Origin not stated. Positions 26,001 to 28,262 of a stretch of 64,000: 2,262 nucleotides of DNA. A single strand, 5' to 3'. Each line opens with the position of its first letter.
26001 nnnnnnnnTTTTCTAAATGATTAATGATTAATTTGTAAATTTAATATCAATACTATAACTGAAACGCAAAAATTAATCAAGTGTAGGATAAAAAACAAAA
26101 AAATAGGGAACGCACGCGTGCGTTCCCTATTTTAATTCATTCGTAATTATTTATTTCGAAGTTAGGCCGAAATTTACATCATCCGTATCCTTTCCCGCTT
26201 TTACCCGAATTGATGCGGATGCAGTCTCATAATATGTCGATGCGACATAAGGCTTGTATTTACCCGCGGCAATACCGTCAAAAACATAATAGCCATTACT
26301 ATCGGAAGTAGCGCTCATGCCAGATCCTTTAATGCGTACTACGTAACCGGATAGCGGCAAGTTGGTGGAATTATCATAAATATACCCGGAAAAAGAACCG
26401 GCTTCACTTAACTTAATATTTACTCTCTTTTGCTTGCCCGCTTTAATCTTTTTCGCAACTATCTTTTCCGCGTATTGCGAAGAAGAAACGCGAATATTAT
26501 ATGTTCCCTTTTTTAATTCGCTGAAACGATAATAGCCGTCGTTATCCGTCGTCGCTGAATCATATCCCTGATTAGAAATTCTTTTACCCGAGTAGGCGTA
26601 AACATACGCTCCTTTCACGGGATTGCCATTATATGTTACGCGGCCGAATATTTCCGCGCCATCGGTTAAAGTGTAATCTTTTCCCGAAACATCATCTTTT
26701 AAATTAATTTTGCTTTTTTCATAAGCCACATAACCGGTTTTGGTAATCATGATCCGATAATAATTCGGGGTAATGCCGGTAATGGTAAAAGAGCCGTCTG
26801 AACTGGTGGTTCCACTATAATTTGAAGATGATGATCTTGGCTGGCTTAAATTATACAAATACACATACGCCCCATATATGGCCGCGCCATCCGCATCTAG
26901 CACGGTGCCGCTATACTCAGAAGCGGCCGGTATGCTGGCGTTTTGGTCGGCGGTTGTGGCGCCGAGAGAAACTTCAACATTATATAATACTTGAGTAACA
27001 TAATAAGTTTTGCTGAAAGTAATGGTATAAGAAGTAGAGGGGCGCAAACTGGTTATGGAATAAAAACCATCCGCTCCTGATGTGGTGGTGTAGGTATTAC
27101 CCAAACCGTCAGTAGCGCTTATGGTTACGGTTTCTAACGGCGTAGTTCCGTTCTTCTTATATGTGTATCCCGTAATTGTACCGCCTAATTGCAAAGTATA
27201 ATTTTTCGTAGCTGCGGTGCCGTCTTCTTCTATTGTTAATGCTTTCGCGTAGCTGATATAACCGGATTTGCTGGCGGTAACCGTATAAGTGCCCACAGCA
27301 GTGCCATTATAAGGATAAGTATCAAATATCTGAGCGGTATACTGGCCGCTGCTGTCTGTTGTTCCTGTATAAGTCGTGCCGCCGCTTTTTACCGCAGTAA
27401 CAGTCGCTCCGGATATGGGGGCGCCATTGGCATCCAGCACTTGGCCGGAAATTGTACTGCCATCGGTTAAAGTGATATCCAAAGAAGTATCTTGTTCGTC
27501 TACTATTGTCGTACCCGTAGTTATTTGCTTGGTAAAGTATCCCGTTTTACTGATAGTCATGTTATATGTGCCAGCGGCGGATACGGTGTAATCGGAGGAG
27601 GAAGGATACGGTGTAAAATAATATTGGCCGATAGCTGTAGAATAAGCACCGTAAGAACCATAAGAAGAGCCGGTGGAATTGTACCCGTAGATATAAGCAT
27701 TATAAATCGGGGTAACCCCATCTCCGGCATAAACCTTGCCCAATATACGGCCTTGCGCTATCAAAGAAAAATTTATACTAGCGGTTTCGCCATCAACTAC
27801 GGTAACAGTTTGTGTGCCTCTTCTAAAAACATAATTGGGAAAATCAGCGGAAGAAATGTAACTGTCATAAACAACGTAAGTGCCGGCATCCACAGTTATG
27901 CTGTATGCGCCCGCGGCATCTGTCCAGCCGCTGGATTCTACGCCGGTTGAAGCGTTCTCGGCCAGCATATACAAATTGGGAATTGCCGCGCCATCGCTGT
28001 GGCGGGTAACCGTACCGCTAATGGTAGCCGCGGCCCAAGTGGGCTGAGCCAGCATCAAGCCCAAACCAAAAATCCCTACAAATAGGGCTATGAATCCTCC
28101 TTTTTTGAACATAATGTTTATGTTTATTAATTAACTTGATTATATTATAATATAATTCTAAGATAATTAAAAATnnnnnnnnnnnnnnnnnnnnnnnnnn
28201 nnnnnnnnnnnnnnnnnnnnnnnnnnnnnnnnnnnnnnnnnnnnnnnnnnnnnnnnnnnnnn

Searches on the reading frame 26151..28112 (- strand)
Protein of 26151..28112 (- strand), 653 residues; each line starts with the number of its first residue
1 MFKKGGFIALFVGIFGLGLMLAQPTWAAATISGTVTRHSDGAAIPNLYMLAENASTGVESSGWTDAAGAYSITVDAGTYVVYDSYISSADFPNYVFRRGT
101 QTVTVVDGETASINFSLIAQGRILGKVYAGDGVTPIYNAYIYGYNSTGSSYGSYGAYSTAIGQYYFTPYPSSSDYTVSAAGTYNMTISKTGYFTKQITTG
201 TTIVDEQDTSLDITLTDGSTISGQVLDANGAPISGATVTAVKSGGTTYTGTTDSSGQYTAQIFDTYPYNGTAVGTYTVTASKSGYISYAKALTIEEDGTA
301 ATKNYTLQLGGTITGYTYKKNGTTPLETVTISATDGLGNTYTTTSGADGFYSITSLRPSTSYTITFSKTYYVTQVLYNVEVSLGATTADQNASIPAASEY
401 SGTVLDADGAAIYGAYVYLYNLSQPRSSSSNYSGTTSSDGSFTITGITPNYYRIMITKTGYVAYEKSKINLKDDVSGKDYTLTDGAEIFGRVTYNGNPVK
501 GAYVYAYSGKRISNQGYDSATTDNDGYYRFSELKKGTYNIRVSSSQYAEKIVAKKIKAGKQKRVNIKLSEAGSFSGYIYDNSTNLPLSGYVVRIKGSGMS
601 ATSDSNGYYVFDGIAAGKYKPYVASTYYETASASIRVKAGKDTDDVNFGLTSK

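Call 7: search_protein_families(library=pfam, proteins=[window:26151-28112:-], max_evalue=1)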
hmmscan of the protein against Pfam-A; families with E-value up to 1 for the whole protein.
window:26151-28112:- (653 aa): 23 families
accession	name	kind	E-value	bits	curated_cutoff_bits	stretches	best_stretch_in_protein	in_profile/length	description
PF13620.12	CarboxypepD_reg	-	3.5e-75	248.8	32.3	7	488-569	2-82/82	Carboxypeptidase regulatory-like domain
PF13715.12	CarbopepD_reg_2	-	5.8e-34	116.4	32.2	6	575-651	2-77/88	CarboxypepD_reg-like domain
PF17210.9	SdrD_B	-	5.1e-12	46.4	29.7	4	498-546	23-68/112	SdrD B-like domain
PF10670.15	DUF4198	-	6.5e-11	43.2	34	2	480-544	141-207/209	Domain of unknown function (DUF4198)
PF20598.4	DUF6795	-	2e-09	38.1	27.4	1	490-556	3-64/103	Domain of unknown function (DUF6795)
PF17802.7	SpaA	-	4.7e-09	36.7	23.1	3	497-541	14-57/91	Prealbumin-like fold domain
PF02369.22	Big_1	-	5.8e-08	33.2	34.9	3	217-284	17-82/93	Bacterial Ig-like domain (group 1)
PF08308.17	PEGA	-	9e-08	32.4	20.8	2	176-216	28-68/71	PEGA domain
PF11974.14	bMG3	-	5.5e-07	29.9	34.9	1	483-536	12-62/103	Bacterial alpha-2-macroglobulin MG3 domain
PF09430.16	EMC7_beta-sandw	-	5.9e-07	30.1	26.6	2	413-478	8-66/122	ER membrane protein complex subunit 7, beta-sandwich domain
PF15976.11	CooC_C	-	2.4e-06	27.9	29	1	210-271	8-64/93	CS1-pili formation C-terminal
PF07210.18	DUF1416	-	3.9e-06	27.1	23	1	483-549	17-80/97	Protein of unknown function (DUF1416)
PF01060.29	TTR-52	-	0.00026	22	24.9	0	490-538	2-51/79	Transthyretin-like family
PF24025.1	Ig_DR_A0283-like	-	0.00043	21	27.1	2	493-544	15-64/102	DR_A0283-like, Ig-like domain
PF24107.1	DUF7382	-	0.00071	19.8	27.4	1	218-256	19-60/65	Domain of unknown function (DUF7382)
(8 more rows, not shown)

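Call 8: search_protein_families(library=ncbifam, proteins=[window:26151-28112:-], max_evalue=1)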
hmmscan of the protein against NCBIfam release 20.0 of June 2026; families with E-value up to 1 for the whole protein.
window:26151-28112:- (653 aa): 5 families
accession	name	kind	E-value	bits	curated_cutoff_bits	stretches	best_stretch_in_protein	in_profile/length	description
NF052345.1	S_layer_anammox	exception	2e-25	88.4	1400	6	571-652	1312-1393/1596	Kustd1514 family S-layer glycoprotein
TIGR04134.1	lipo_with_rSAM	hypoth_equivalog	2.7e-06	27.5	39.8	1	221-284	42-113/150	radical SAM-associated putative lipoprotein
NF058648.1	ECF_sub_HI1622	equivalog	0.00017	21.6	100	2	216-274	22-74/180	NikL family nickel/cobalt ECF transporter subunit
TIGR02422.1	protocat_beta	equivalog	0.0016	18.1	296.4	0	516-543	108-135/220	protocatechuate 3,4-dioxygenase subunit beta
NF033510.3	Ca_tandemer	repeat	0.91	9.9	50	1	308-354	30-68/96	Ca2+-stabilized repeat-containing adhesin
